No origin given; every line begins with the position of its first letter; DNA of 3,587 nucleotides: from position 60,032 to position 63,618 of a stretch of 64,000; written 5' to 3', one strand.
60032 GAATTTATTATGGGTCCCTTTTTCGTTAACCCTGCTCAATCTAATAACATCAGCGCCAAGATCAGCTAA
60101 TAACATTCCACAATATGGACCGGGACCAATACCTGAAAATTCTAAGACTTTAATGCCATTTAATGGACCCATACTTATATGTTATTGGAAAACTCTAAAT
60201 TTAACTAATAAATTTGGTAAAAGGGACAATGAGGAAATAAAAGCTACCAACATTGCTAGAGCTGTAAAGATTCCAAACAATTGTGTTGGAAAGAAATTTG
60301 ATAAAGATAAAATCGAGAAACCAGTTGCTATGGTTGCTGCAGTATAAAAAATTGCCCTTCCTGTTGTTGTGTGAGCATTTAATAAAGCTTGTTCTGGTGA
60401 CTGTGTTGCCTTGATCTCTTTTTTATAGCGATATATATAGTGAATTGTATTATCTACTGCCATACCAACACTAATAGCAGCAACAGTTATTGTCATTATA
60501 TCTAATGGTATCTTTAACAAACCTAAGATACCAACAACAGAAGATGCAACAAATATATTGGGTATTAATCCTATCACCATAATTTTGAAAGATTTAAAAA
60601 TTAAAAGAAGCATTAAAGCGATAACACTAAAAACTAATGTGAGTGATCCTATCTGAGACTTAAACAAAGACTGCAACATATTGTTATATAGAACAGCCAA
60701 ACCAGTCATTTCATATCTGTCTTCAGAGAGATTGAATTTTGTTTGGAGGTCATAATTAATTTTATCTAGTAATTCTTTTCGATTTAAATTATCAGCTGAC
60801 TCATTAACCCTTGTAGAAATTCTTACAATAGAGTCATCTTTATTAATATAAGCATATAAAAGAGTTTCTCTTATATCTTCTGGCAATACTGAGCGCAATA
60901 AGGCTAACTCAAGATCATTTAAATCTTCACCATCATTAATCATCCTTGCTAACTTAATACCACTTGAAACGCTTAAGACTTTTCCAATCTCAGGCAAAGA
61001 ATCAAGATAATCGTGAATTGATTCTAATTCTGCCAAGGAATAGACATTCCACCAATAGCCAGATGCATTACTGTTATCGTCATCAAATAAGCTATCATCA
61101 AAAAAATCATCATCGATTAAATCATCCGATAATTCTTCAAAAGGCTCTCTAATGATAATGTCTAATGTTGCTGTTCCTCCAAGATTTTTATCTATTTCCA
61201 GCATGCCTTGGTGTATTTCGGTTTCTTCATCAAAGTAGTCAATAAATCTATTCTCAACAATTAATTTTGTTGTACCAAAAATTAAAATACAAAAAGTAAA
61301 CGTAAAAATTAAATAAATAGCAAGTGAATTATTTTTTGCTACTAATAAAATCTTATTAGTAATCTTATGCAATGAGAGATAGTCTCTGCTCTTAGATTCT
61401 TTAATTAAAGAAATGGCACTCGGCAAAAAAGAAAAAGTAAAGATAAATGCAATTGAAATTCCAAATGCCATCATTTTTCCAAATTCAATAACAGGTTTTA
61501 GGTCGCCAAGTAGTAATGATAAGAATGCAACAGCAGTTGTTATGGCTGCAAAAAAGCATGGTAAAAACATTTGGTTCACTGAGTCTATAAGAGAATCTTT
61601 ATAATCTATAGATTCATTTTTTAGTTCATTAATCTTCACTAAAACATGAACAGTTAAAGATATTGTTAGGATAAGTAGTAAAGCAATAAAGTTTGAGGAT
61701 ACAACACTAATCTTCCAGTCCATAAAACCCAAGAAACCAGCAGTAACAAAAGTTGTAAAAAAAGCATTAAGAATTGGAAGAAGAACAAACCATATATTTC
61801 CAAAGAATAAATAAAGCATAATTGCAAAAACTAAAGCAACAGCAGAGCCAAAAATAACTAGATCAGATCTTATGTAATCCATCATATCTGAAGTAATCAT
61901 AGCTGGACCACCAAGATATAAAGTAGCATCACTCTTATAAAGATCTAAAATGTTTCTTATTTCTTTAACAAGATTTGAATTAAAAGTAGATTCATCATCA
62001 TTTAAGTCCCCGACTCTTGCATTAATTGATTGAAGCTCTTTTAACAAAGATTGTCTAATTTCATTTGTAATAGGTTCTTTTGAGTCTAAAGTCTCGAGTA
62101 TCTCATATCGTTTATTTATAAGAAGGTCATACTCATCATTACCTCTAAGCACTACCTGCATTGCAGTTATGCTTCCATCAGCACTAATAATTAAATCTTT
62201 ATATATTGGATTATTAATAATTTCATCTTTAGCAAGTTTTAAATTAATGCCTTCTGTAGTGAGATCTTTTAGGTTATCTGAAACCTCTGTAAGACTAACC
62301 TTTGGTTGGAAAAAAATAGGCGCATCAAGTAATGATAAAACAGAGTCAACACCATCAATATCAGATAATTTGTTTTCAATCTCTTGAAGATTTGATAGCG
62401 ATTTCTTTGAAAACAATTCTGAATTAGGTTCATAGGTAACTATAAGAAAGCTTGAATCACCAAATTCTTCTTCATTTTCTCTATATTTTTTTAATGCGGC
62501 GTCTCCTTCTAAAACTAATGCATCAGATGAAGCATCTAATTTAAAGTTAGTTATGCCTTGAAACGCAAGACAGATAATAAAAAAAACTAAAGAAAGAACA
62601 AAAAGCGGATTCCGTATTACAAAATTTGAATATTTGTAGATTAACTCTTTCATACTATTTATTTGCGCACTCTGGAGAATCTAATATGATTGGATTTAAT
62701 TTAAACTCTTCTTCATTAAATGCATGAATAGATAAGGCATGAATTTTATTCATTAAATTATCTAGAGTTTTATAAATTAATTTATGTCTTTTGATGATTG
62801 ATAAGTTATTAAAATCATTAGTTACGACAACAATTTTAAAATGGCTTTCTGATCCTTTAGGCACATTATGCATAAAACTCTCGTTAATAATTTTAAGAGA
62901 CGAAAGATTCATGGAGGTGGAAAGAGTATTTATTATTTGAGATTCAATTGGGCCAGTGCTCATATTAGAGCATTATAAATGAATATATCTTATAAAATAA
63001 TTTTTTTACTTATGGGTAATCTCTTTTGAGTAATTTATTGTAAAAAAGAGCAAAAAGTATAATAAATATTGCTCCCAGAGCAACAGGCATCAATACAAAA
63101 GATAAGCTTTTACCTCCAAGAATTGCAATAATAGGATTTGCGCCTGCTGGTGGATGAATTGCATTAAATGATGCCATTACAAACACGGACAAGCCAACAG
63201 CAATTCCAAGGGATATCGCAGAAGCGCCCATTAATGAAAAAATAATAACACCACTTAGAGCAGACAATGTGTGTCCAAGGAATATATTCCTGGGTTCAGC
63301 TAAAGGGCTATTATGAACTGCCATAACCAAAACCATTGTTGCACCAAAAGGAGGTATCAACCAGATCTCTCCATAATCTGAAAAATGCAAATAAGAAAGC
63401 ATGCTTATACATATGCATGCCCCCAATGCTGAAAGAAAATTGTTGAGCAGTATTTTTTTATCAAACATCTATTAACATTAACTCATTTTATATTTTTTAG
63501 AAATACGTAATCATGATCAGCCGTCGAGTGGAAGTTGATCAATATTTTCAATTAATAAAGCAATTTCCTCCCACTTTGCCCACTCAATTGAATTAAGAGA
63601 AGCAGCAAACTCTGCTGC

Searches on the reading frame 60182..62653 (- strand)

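Call 42: search_protein_families(library=pfam, proteins=[window:60182-62653:-], max_evalue=0.00001)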
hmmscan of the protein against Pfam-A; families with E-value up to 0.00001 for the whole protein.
window:60182-62653:- (823 aa): 1 family
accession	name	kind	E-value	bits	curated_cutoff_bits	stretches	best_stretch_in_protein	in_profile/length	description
PF03176.21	MMPL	-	3.2e-40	138.5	20.5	2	605-817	83-300/333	MMPL family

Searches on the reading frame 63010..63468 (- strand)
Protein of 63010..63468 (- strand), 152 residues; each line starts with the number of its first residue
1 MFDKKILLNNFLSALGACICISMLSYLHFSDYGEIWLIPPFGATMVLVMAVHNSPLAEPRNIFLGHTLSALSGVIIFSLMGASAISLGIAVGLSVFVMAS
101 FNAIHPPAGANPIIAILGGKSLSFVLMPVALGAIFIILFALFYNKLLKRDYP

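Call 49: find_encoding_contigs(protein=window:63010-63468:-, flank=10000, max_places=2)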
Protein window:63010-63468:- (152 aa): 22 contigs read that carry it; 2 places shown.
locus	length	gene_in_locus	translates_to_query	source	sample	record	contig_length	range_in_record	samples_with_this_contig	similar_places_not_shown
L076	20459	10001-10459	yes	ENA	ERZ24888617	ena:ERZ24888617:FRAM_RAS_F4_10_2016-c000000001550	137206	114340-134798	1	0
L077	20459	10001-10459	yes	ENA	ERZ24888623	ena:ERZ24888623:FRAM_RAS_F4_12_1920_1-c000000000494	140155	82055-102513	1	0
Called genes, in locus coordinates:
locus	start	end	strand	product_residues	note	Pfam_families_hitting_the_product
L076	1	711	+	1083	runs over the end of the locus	PF07715:Plug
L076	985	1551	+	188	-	PF02567:PhzC-PhzF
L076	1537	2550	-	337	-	PF16884:ADH_N_2, PF00107:ADH_zinc_N, PF13602:ADH_zinc_N_2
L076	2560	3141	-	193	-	PF00265:TK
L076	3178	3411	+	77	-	-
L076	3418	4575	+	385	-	PF02771:Acyl-CoA_dh_N, PF02770:Acyl-CoA_dh_M, PF00441:Acyl-CoA_dh_1, PF08028:Acyl-CoA_dh_2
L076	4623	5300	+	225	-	PF00005:ABC_tran, PF02463:SMC_N (weak), PF13304:AAA_21 (faint)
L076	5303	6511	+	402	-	PF25917:BSH_RND, PF25973:BSH_CzcB (faint), PF25876:HH_MFP_RND (faint), PF25954:Beta-barrel_RND_2 (weak), PF25990:Beta-barrel_YknX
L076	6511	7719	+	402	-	PF12704:MacB_PCD, PF02687:FtsX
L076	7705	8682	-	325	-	PF13439:Glyco_transf_4, PF00534:Glycos_transf_1, PF13692:Glyco_trans_1_4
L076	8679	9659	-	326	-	PF06258:Mito_fiss_Elm1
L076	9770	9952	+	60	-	-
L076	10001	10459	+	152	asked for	PF04982:TM_HPP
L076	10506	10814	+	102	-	PF01722:BolA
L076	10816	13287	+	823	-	PF03176:MMPL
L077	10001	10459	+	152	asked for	PF04982:TM_HPP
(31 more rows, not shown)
